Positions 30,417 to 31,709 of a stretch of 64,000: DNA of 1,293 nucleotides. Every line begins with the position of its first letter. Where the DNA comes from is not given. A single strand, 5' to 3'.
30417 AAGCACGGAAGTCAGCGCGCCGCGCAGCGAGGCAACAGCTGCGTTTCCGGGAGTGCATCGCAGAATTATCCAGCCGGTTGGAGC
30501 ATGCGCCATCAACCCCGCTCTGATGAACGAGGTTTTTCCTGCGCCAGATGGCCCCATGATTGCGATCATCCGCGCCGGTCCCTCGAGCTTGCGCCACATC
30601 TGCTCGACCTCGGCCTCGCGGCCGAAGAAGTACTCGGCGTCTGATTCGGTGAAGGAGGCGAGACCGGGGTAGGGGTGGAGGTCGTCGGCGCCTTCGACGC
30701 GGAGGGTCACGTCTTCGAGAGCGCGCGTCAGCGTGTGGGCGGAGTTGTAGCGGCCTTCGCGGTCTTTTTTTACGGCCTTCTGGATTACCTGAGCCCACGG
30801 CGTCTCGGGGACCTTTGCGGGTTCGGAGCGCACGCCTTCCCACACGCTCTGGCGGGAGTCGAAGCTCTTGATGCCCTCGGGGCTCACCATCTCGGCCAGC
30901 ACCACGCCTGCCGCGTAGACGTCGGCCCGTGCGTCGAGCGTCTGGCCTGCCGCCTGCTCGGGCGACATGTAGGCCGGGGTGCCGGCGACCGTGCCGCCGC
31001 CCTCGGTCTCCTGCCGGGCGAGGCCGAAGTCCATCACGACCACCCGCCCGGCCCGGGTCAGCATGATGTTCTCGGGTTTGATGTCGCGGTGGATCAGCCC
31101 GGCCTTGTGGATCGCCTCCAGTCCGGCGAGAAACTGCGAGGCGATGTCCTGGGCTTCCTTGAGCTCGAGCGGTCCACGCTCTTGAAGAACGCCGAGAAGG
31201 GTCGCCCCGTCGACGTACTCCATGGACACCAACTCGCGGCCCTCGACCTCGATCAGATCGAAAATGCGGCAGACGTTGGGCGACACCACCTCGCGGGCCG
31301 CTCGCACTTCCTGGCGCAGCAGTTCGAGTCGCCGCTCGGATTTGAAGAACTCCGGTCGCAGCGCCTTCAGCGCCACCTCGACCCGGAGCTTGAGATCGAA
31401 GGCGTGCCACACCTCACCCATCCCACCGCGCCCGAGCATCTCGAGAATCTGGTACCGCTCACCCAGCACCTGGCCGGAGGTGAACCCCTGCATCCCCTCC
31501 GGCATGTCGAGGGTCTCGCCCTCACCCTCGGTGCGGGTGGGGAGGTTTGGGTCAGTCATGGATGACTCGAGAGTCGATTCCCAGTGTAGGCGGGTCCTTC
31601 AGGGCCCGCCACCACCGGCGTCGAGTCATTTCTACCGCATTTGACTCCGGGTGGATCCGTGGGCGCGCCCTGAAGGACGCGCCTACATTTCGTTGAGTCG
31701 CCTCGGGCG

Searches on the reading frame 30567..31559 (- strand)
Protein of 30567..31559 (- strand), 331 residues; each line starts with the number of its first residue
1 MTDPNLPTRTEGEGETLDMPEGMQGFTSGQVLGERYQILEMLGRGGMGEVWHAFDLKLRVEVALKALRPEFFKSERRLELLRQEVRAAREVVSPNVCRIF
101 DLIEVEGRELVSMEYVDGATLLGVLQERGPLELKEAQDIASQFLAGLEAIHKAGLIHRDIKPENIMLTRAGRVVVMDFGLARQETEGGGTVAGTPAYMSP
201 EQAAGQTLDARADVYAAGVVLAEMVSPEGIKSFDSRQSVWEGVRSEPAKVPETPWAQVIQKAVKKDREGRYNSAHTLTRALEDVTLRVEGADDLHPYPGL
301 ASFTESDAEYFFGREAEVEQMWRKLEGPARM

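Call 11: find_related_loci(query=window:30567-31559:-, collection=genome_contigs, flank=6000)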
Query seq(331 aa) (331 aa) in genome_contigs; peptide patterns used: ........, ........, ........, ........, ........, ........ (x = any residue, [..] = any of these).
600 stretches matched a pattern (row limit reached: there are more); 600 encode a relative of the query (tblastn E <= 1e-3); the best 80 are kept; 80 distinct loci.
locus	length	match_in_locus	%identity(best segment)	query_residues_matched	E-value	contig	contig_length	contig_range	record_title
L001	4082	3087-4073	90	3-331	0e+0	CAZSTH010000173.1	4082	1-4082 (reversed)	MAG TPA_asm: uncultured Thermoanaerobaculia bacterium isolate SRP141376_co1_322 genome assembly, contig: NODE_34307_leng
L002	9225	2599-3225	48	26-235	4e-56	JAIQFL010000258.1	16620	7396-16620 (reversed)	MAG: Terriglobia bacterium isolate SRVP_16 SR-VP_26_10_2019_C_20cm_scaffold_5604, whole genome shotgun sequence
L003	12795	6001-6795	41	29-283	7e-54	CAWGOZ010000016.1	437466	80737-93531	MAG: Bryobacterales bacterium isolate MFD04540.bin.1.152 genome assembly, contig: contig_52674, whole genome shotgun seq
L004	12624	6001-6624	48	26-233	2e-53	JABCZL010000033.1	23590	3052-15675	MAG: Acidobacteria bacterium isolate Inc-BW-C-12-M_MAG51 Ga0210394_10002745, whole genome shotgun sequence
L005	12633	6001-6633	47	26-236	3e-53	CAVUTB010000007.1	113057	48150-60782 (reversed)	MAG: uncultured Acidobacteriota bacterium isolate MFD00962.bin.2.101 genome assembly, contig: contig_148498, whole genom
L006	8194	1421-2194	43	26-274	2e-52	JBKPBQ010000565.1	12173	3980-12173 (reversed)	MAG: Acidobacteriota bacterium isolate GB_EKS_MAG_00074 GB_EKS_000000893670, whole genome shotgun sequence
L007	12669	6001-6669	45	20-236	6e-52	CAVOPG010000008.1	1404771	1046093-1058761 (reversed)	MAG: uncultured Acidobacteriota bacterium isolate MFD10007.bin.2.143 genome assembly, contig: contig_7726, whole genome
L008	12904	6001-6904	65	27-326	2e-93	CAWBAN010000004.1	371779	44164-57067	MAG: uncultured bacterium isolate MFD02979.bin.1.41 genome assembly, contig: contig_68131, whole genome shotgun sequence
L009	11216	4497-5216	44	26-265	1e-51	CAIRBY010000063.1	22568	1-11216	MAG: uncultured Acidobacteriia bacterium isolate Umea3_bin-0293 genome assembly, contig: bin-0293:0063/1052, whole genom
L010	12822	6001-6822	41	26-281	8e-51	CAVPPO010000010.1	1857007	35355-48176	MAG: uncultured Acidobacteriota bacterium isolate MFD00008.bin.2.100 genome assembly, contig: contig_9741, whole genome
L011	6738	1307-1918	48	25-226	8e-51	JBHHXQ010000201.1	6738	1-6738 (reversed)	MAG: Candidatus Krumholzibacteriia bacterium isolate D_1_bin.29 NODE_6412_length_6738_cov_5.063594, whole genome shotgun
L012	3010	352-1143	40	26-281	2e-50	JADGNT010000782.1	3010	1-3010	MAG: Candidatus Solibacter sp. isolate Chersky.3_40 contig-100_33142, whole genome shotgun sequence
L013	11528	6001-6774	39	29-274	7e-50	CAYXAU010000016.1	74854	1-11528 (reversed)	MAG TPA_asm: uncultured Candidatus Sumerlaeota bacterium isolate binchicken_co21_271 genome assembly, contig: NODE_63_le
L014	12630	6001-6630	44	26-235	2e-49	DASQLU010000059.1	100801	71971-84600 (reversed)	MAG TPA_asm: Pyrinomonadaceae bacterium isolate SMAG_U10730 k141_1593671, whole genome shotgun sequence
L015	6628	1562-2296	40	25-281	3e-49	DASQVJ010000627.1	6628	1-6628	MAG TPA_asm: Bryobacteraceae bacterium isolate SMAG_U10984 k141_403776, whole genome shotgun sequence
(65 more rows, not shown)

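Call 13: find_homologous_proteins(query=window:30576-31475:-)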
Query seq(300 aa) (300 aa): 6872 proteins with E <= 0.001 among 8000 candidates; the best 120 are listed.
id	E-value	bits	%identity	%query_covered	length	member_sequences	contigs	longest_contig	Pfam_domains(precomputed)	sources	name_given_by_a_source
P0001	9.8e-190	647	98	100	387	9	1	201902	PF07714.24,PF00069.32,PF03109.23,PF20703.4,PF01636.30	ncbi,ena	-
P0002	2.4e-187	639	97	100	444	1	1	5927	PF07714.24,PF00069.32,PF03109.23,PF20703.4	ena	-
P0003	1.1e-179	614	93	100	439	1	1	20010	PF07714.24,PF00069.32,PF03109.23,PF20703.4,PF01636.30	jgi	jgi:serine/threonine protein kinase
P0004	8.3e-178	608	92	100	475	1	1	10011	PF07714.24,PF00069.32,PF03109.23,PF20703.4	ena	-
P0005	1.6e-177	607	92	99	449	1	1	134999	PF07714.24,PF00069.32,PF03109.23,PF20703.4,PF01636.30,PF13191.13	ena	-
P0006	6.1e-176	602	92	99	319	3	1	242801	PF07714.24,PF00069.32,PF03109.23,PF20703.4,PF01636.30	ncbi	-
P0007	8.8e-171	585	88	100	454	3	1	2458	PF07714.24,PF00069.32,PF03109.23,PF20703.4,PF01636.30,PF13191.13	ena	-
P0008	1.4e-168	578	91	97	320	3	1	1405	PF07714.24,PF00069.32,PF03109.23,PF01636.30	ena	-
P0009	9.0e-167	572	87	100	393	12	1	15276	PF07714.24,PF00069.32,PF03109.23,PF20703.4,PF01636.30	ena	-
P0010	9.2e-165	565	85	100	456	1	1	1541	PF07714.24,PF00069.32,PF03109.23,PF20703.4,PF01636.30,PF13191.13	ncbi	-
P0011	2.1e-163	561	86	100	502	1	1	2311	PF07714.24,PF00069.32,PF03109.23,PF13401.13,PF20703.4,PF01636.30,PF13191.13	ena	-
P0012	4.3e-161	553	85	99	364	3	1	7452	PF07714.24,PF00069.32,PF03109.23,PF20703.4,PF01636.30,PF13191.13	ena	-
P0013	2.1e-160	551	95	87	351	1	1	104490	PF07714.24,PF00069.32,PF03109.23,PF20703.4,PF01636.30,PF13191.13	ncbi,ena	-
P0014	4.0e-160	550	83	100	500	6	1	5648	PF07714.24,PF00069.32,PF03109.23,PF20703.4,PF17667.8,PF01636.30,PF13191.13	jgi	-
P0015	2.3e-158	544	82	100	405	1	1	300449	PF07714.24,PF00069.32,PF03109.23,PF20703.4,PF01636.30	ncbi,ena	-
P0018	1.3e-157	542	82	100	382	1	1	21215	PF07714.24,PF00069.32,PF03109.23,PF20703.4,PF01636.30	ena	-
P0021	7.0e-148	510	80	98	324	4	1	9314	PF07714.24,PF00069.32,PF03109.23,PF20703.4,PF01636.30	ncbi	-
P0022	2.6e-146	505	76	99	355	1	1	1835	PF07714.24,PF00069.32,PF03109.23,PF20703.4,PF01636.30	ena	-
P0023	4.8e-145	500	98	79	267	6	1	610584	PF07714.24,PF00069.32,PF03109.23,PF01636.30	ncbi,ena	-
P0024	1.7e-142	492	76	100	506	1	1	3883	PF07714.24,PF00069.32,PF03109.23,PF13401.13,PF20703.4,PF01636.30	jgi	jgi:hypothetical protein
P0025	1.9e-142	492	83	89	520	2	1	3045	PF07714.24,PF00069.32,PF03109.23,PF13401.13,PF20703.4,PF13191.13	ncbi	-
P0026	4.1e-142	491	73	100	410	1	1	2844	PF07714.24,PF00069.32,PF03109.23,PF20703.4,PF01636.30,PF13191.13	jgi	jgi:serine/threonine protein kinase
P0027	5.8e-137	474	83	87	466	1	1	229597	PF07714.24,PF00069.32,PF03109.23,PF20703.4,PF01636.30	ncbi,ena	-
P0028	3.1e-136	471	86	83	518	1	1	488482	PF07714.24,PF00069.32,PF03109.23,PF20703.4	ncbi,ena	-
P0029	3.3e-133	462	68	100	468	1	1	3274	PF07714.24,PF00069.32,PF03109.23,PF20703.4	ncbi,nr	ncbi:MAG: protein kinase, partial [Gemmatimonadetes bacterium]|nr:protein kinase [Gemmatimonadota ba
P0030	8.8e-133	460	68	100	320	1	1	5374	PF07714.24,PF00069.32,PF03109.23,PF20703.4,PF01636.30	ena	-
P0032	1.7e-131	456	67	100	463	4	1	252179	PF07714.24,PF00069.32,PF03109.23,PF20703.4,PF01636.30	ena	-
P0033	3.8e-131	455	69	100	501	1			PF07714.24,PF00069.32,PF03109.23,PF13401.13,PF20703.4,PF01636.30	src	-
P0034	5.3e-131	454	68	99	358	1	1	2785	PF07714.24,PF00069.32,PF03109.23,PF20703.4,PF01636.30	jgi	jgi:serine/threonine-protein kinase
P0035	3.1e-130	452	67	100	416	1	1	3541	PF07714.24,PF00069.32,PF03109.23,PF20703.4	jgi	jgi:serine/threonine protein kinase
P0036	3.6e-130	452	68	100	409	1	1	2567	PF07714.24,PF00069.32,PF03109.23,PF20703.4,PF01636.30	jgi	jgi:serine/threonine protein kinase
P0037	2.2e-129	449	66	100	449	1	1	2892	PF07714.24,PF00069.32,PF03109.23,PF20703.4,PF01636.30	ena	-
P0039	3.4e-128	445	68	99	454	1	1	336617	PF07714.24,PF00069.32,PF03109.23,PF20703.4,PF01636.30,PF13191.13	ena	-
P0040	1.4e-127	443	78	87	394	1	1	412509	PF07714.24,PF00069.32,PF03109.23,PF20703.4,PF01636.30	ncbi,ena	-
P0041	2.9e-127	442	67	99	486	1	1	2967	PF07714.24,PF00069.32,PF03109.23,PF13401.13,PF20703.4,PF01636.30,PF13191.13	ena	-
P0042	8.8e-127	440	84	79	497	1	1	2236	PF07714.24,PF00069.32,PF03109.23,PF13401.13,PF20703.4,PF13191.13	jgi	jgi:serine/threonine protein kinase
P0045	3.5e-126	438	91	72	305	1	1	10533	PF07714.24,PF00069.32,PF03109.23,PF20703.4,PF01636.30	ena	-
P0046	4.3e-126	438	65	100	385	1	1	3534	PF07714.24,PF00069.32,PF03109.23,PF20703.4,PF01636.30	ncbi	ncbi:MAG: serine/threonine-protein kinase, partial [Acidobacteriota bacterium]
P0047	5.7e-126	438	96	69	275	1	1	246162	PF07714.24,PF00069.32,PF20703.4,PF01636.30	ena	-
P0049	3.9e-125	435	64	100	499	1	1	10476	PF07714.24,PF00069.32,PF03109.23,PF20703.4,PF01636.30,PF13191.13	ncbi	ncbi:MAG: protein kinase [Acidobacteriota bacterium]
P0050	8.1e-125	434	66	99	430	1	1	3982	PF07714.24,PF00069.32,PF03109.23,PF20703.4,PF17667.8,PF01636.30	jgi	-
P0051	8.6e-124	431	65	100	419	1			PF07714.24,PF00069.32,PF03109.23,PF20703.4,PF13191.13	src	-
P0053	1.4e-122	427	66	99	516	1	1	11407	PF07714.24,PF00069.32,PF03109.23,PF20703.4,PF01636.30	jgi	-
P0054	9.0e-121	421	64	98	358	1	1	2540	PF07714.24,PF00069.32,PF03109.23,PF20703.4,PF01636.30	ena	-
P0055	9.1e-121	421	66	99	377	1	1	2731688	PF07714.24,PF00069.32,PF03109.23,PF20703.4,PF01636.30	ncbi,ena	-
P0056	1.3e-120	420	66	94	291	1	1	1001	PF07714.24,PF00069.32,PF03109.23,PF20703.4,PF01163.29,PF01636.30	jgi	jgi:serine/threonine-protein kinase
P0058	1.9e-120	420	99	67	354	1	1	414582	PF07714.24,PF00069.32,PF03109.23,PF01636.30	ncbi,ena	-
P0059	1.6e-119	417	64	100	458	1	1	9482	PF07714.24,PF00069.32,PF03109.23,PF20703.4,PF01636.30,PF13191.13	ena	-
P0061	6.4e-119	415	64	99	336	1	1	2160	PF07714.24,PF00069.32,PF03109.23,PF20703.4,PF01636.30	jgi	jgi:serine/threonine-protein kinase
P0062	8.6e-119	414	63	100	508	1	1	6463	PF07714.24,PF00069.32,PF03109.23,PF20703.4,PF01636.30,PF13191.13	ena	-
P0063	5.9e-118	411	64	99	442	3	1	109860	PF07714.24,PF00069.32,PF03109.23,PF20703.4,PF01636.30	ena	-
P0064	1.7e-117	410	63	100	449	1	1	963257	PF07714.24,PF00069.32,PF03109.23,PF20703.4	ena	-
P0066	4.8e-117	409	62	100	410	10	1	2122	PF07714.24,PF00069.32,PF03109.23,PF20703.4,PF01636.30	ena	-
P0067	9.1e-117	408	74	81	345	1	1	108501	PF07714.24,PF00069.32,PF03109.23,PF20703.4,PF01636.30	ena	-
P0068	3.0e-116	406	63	100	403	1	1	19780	PF07714.24,PF00069.32,PF20703.4,PF01636.30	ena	-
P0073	2.1e-114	400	65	96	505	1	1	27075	PF07714.24,PF00069.32,PF03109.23,PF20703.4,PF01636.30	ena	-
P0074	2.5e-114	400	63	98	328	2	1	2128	PF07714.24,PF00069.32,PF03109.23,PF20703.4,PF01636.30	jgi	-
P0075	7.6e-114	398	61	99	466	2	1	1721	PF07714.24,PF00069.32,PF03109.23,PF20703.4,PF01636.30,PF13191.13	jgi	jgi:hypothetical protein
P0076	4.2e-113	396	62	100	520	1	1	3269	PF07714.24,PF00069.32,PF03109.23,PF20703.4,PF17667.8,PF01636.30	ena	-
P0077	3.4e-112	393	65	88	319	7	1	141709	PF07714.24,PF00069.32,PF03109.23,PF20703.4,PF01163.29,PF01636.30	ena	-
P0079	9.9e-112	391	58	99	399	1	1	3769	PF07714.24,PF00069.32,PF03109.23,PF20703.4,PF01636.30,PF13191.13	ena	-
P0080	2.0e-111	390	63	96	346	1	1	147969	PF07714.24,PF00069.32,PF03109.23,PF20703.4,PF01636.30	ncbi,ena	-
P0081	3.8e-111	389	85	69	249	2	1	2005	PF07714.24,PF00069.32,PF20703.4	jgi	jgi:serine/threonine protein kinase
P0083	3.6e-110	386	62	99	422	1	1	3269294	PF07714.24,PF00069.32,PF03109.23,PF20703.4,PF01636.30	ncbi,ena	-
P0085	4.0e-109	383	99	61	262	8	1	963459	PF07714.24,PF00069.32,PF03109.23,PF01636.30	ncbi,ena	-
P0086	7.9e-109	382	61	97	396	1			PF07714.24,PF00069.32,PF03109.23,PF20703.4,PF01636.30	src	-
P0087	1.7e-107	377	60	92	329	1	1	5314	PF07714.24,PF00069.32,PF03109.23,PF20703.4,PF01636.30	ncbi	-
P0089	1.4e-105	371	73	62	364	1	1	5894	PF07714.24,PF00069.32,PF03109.23,PF20703.4,PF17667.8,PF01636.30,PF13191.13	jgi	jgi:serine/threonine protein kinase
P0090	2.3e-105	370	59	97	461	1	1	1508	PF07714.24,PF00069.32,PF03109.23,PF20703.4,PF13191.13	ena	-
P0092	2.7e-105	370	64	91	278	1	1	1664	PF07714.24,PF00069.32,PF03109.23,PF20703.4,PF01636.30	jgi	-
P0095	3.2e-104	366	55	99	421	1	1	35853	PF07714.24,PF00069.32,PF03109.23,PF20703.4,PF01636.30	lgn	-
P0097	1.3e-102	361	56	99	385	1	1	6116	PF07714.24,PF00069.32,PF03109.23,PF20703.4,PF01163.29,PF01636.30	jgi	-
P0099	1.6e-102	361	59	100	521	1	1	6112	PF07714.24,PF00069.32,PF03109.23,PF20703.4,PF01636.30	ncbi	ncbi:MAG TPA: serine/threonine-protein kinase, partial [Gemmatimonadaceae bacterium]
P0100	6.1e-102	359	60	91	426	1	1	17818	PF07714.24,PF00069.32,PF03109.23,PF20703.4,PF01636.30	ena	-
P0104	4.5e-100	353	66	81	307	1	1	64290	PF07714.24,PF00069.32,PF03109.23,PF20703.4,PF01636.30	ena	-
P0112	1.9e-96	341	96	54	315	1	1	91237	PF07714.24,PF00069.32,PF20703.4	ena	-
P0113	2.7e-96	340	65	83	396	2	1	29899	PF07714.24,PF00069.32,PF03109.23,PF20703.4,PF01636.30,PF13191.13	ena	-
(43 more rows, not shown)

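Call 16: find_encoding_contigs(protein=P0023, flank=10000, max_places=10)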
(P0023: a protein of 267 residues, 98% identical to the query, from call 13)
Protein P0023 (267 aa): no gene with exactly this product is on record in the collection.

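Call 18: find_encoding_contigs(protein=P0136, flank=10000, max_places=6)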
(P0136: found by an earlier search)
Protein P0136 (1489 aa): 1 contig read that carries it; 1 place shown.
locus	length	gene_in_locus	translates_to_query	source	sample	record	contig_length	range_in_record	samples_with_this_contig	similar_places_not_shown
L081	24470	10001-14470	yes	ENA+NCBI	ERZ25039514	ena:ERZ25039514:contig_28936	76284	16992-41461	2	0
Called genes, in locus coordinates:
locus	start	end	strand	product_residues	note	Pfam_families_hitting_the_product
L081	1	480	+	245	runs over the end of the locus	-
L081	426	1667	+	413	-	PF24817:WD40_WDHD1_1st (faint), PF25174:Beta-prop_THOC3 (weak), PF24814:WD40_Prp19 (faint), PF25173:Beta-prop_WDR3_1st (faint), PF26550:Tricorn_2nd (faint), PF00400:WD40 (faint), PF23381:Beta-prop_IFT122_1st (weak), PF25174:Beta-prop_THOC3 (weak), +1 more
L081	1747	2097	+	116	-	PF00400:WD40 (faint)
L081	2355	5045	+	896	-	PF13620:CarboxypepD_reg, PF13715:CarbopepD_reg_2 (weak), PF25183:OMP_b-brl_4, PF00593:TonB_dep_Rec_b-barrel (weak), PF25183:OMP_b-brl_4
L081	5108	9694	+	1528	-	PF00069:Pkinase, PF07714:PK_Tyr_Ser-Thr, PF03109:ABC1 (weak), PF13191:AAA_16 (weak), PF20703:nSTAND1, PF25174:Beta-prop_THOC3, PF25174:Beta-prop_THOC3, PF24817:WD40_WDHD1_1st, +10 more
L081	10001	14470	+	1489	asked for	PF00069:Pkinase, PF03109:ABC1 (weak), PF07714:PK_Tyr_Ser-Thr, PF13191:AAA_16 (weak), PF13401:AAA_22 (weak), PF20703:nSTAND1, PF24807:WD40_CDC20-Fz (weak), PF00400:WD40 (weak), +9 more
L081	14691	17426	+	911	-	PF13620:CarboxypepD_reg, PF25183:OMP_b-brl_4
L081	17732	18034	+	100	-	PF01909:NTP_transf_2, PF18765:Polbeta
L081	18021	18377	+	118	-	PF01934:HepT-like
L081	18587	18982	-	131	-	PF01850:PIN, PF13470:PIN_3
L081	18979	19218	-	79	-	PF15937:PrlF_antitoxin, PF04014:MazE_antitoxin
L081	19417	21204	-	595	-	PF01131:Topoisom_bac, PF13368:Toprim_C_rpt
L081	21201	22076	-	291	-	PF01751:Toprim, PF01131:Topoisom_bac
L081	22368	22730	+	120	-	-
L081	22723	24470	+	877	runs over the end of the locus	PF00133:tRNA-synt_1, PF01921:tRNA-synt_1f (faint), PF09334:tRNA-synt_1g (weak), PF13603:tRNA-synt_1_2 (faint), PF08264:Anticodon_1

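Call 19: find_encoding_contigs(protein=P0134, flank=10000, max_places=6)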
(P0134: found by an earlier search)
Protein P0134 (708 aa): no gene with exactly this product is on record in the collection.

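Call 26: find_related_loci(query=window:30567-31559:-, collection=metagenome_contigs, flank=5000)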
Query seq(331 aa) (331 aa) in metagenome_contigs; peptide patterns used: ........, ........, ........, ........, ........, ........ (x = any residue, [..] = any of these).
600 stretches matched a pattern (row limit reached: there are more); 594 encode a relative of the query (tblastn E <= 1e-3); the best 80 are kept; 80 distinct loci.
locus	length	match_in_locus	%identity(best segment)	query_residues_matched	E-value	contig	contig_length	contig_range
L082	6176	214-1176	91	8-328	0e+0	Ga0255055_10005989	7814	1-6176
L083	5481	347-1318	90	1-325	0e+0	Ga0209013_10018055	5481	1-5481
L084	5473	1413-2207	41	29-282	1e-60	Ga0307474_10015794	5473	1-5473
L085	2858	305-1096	44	25-281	5e-59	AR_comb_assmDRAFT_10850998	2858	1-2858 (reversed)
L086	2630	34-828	42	29-282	2e-57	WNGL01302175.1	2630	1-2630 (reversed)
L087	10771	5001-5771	42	26-273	6e-57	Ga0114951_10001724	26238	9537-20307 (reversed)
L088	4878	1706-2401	46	26-258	8e-56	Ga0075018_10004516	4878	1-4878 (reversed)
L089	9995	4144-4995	41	9-283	7e-56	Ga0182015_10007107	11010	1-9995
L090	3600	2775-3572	42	4-258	1e-54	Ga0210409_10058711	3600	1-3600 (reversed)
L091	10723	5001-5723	44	26-265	4e-54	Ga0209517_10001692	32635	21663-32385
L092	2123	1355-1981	47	26-235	9e-55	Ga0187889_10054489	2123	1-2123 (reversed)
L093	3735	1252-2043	42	26-281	1e-53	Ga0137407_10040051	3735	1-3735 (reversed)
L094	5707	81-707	45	26-235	6e-53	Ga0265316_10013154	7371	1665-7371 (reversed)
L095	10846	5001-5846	39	29-306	8e-52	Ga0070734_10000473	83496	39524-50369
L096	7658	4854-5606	40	26-281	8e-52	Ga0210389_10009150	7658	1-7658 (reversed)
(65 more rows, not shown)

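Call 37: find_encoding_contigs(protein=P0058, flank=10000, max_places=3)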
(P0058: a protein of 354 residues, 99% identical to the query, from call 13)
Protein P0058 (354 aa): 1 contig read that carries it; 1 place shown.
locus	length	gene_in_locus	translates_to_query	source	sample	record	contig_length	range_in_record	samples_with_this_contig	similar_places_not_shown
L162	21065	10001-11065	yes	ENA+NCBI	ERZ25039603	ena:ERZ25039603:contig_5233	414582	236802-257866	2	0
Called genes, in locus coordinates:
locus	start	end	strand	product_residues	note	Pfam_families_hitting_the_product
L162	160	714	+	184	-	PF00857:Isochorismatase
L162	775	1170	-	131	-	PF01850:PIN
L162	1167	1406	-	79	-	PF15937:PrlF_antitoxin, PF04014:MazE_antitoxin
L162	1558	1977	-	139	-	PF01850:PIN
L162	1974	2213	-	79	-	PF02604:PhdYeFM_antitox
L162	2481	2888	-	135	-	-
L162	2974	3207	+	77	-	PF00498:FHA, PF16697:Yop-YscD_cpl (weak)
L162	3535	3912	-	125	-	PF01850:PIN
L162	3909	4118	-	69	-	PF04014:MazE_antitoxin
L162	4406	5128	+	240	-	PF00069:Pkinase, PF07714:PK_Tyr_Ser-Thr, PF03109:ABC1 (weak), PF01636:APH (faint)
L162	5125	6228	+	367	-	PF20703:nSTAND1, PF13191:AAA_16 (weak)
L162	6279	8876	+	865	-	PF20703:nSTAND1, PF00400:WD40 (faint), PF23381:Beta-prop_IFT122_1st (faint), PF24814:WD40_Prp19 (faint), PF25174:Beta-prop_THOC3 (weak), PF25175:Beta-prop_WDR5 (weak), PF25174:Beta-prop_THOC3, PF24817:WD40_WDHD1_1st (weak), +5 more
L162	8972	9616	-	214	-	PF08843:AbiEii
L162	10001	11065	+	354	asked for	PF00069:Pkinase, PF07714:PK_Tyr_Ser-Thr, PF01636:APH (faint), PF03109:ABC1 (weak)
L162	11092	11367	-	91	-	-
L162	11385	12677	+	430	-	PF20703:nSTAND1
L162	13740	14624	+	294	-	PF24814:WD40_Prp19 (faint), PF25168:Beta-prop_WDR36-Utp21_2nd (faint), PF25174:Beta-prop_THOC3, PF23381:Beta-prop_IFT122_1st, PF25175:Beta-prop_WDR5, PF24817:WD40_WDHD1_1st, PF25173:Beta-prop_WDR3_1st (weak), PF00400:WD40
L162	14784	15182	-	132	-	PF01850:PIN (weak), PF13470:PIN_3, PF18477:PIN_9 (weak)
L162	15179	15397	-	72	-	PF01402:RHH_1, PF12651:RHH_3 (weak)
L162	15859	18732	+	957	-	PF13620:CarboxypepD_reg, PF13715:CarbopepD_reg_2, PF25183:OMP_b-brl_4, PF00593:TonB_dep_Rec_b-barrel, PF25183:OMP_b-brl_4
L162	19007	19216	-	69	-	-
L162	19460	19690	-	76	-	-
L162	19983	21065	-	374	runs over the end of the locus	PF18854:baeRF_family10, PF10116:Host_attach, PF18844:baeRF_family2 (weak), PF18845:baeRF_family3 (weak), PF18856:baeRF_family12 (weak)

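Call 38: find_encoding_contigs(protein=P0085, flank=10000, max_places=3)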
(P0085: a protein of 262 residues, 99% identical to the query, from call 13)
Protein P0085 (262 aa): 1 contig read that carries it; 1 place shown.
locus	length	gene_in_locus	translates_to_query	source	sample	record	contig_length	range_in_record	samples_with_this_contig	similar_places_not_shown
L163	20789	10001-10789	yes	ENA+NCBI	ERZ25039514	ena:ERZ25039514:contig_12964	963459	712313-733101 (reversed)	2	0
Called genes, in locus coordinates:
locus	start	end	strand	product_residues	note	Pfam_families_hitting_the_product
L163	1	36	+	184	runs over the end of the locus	PF00857:Isochorismatase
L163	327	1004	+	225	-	PF00486:Trans_reg_C, PF16697:Yop-YscD_cpl, PF00498:FHA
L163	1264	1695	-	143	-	PF01934:HepT-like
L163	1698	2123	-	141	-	PF18765:Polbeta, PF01909:NTP_transf_2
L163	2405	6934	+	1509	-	PF00069:Pkinase, PF07714:PK_Tyr_Ser-Thr, PF03109:ABC1 (weak), PF20703:nSTAND1, PF25174:Beta-prop_THOC3, PF23381:Beta-prop_IFT122_1st, PF25175:Beta-prop_WDR5, PF00400:WD40, +9 more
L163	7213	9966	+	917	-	PF13620:CarboxypepD_reg, PF22904:NOMO1-like_2nd (weak), PF25183:OMP_b-brl_4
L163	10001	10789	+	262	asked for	PF00069:Pkinase, PF07714:PK_Tyr_Ser-Thr, PF03109:ABC1 (weak), PF01636:APH (faint)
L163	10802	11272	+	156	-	PF20703:nSTAND1, PF13191:AAA_16 (faint)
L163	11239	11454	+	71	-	PF20703:nSTAND1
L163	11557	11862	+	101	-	PF20703:nSTAND1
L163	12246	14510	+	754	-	PF24817:WD40_WDHD1_1st (faint), PF23414:Beta-prop_EML_2, PF25173:Beta-prop_WDR3_1st, PF25175:Beta-prop_WDR5, PF24814:WD40_Prp19 (weak), PF25173:Beta-prop_WDR3_1st (weak), PF23381:Beta-prop_IFT122_1st, PF25174:Beta-prop_THOC3 (weak), +4 more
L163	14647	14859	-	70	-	-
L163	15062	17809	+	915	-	PF13620:CarboxypepD_reg, PF25183:OMP_b-brl_4, PF00593:TonB_dep_Rec_b-barrel, PF25183:OMP_b-brl_4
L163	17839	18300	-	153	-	PF01850:PIN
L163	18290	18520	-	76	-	-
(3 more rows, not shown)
